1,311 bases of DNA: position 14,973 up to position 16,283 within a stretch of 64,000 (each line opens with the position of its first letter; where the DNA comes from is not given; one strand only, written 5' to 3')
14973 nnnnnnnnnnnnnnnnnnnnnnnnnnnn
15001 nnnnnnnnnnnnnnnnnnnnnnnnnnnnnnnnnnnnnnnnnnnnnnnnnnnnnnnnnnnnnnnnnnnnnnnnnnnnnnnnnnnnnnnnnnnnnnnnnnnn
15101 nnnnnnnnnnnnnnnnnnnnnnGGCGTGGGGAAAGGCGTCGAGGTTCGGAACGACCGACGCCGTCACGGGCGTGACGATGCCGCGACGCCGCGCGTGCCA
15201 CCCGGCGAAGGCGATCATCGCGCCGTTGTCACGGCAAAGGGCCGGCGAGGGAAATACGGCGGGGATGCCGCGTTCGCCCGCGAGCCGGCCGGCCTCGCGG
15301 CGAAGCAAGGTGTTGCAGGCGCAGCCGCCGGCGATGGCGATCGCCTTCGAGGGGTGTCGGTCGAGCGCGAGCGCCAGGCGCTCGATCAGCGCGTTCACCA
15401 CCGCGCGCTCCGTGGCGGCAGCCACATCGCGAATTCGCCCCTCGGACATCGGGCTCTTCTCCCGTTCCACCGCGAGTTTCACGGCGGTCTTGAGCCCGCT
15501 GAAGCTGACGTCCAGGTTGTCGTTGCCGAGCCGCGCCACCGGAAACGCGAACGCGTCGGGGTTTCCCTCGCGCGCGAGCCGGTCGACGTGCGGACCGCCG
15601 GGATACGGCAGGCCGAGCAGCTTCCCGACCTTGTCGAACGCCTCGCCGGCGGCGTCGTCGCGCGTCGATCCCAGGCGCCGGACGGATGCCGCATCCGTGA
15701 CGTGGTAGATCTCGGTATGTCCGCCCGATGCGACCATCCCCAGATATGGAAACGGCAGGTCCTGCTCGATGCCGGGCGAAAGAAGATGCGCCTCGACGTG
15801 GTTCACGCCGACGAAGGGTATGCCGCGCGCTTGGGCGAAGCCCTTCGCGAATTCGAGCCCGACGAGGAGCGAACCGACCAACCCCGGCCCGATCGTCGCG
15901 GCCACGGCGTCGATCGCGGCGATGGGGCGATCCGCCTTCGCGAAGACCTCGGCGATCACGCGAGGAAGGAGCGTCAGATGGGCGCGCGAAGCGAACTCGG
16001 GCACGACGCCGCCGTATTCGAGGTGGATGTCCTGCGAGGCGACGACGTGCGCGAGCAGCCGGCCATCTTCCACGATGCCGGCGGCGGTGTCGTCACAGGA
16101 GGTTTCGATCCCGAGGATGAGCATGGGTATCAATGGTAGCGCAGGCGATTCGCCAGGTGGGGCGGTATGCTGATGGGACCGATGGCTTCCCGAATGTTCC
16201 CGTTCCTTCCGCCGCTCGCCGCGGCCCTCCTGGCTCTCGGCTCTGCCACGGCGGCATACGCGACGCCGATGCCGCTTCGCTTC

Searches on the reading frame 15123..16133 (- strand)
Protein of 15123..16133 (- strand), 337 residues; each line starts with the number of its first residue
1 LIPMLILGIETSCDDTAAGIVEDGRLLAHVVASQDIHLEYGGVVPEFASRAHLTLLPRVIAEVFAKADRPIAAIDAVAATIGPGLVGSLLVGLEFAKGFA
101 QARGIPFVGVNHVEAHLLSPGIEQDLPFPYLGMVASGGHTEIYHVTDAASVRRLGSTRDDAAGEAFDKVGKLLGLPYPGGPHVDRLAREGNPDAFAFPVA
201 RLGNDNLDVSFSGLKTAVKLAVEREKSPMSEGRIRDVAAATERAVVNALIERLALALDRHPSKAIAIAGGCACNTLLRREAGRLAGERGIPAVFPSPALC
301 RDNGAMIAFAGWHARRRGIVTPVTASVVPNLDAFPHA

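Call 56: search_protein_families(library=pfam, proteins=[window:15123-16133:-], max_evalue=0.001)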
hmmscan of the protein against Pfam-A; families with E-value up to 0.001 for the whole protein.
window:15123-16133:- (337 aa): 2 families
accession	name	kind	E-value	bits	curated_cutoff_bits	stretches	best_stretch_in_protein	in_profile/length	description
PF00814.31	TsaD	-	3.7e-84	283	24.8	1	26-309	2-264/264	tRNA N6-adenosine threonylcarbamoyltransferase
PF22521.2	HypF_C_2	-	7.4e-05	23.1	27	1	232-304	164-236/241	Carbamoyltransferase, Kae1-like Domain, second subdomain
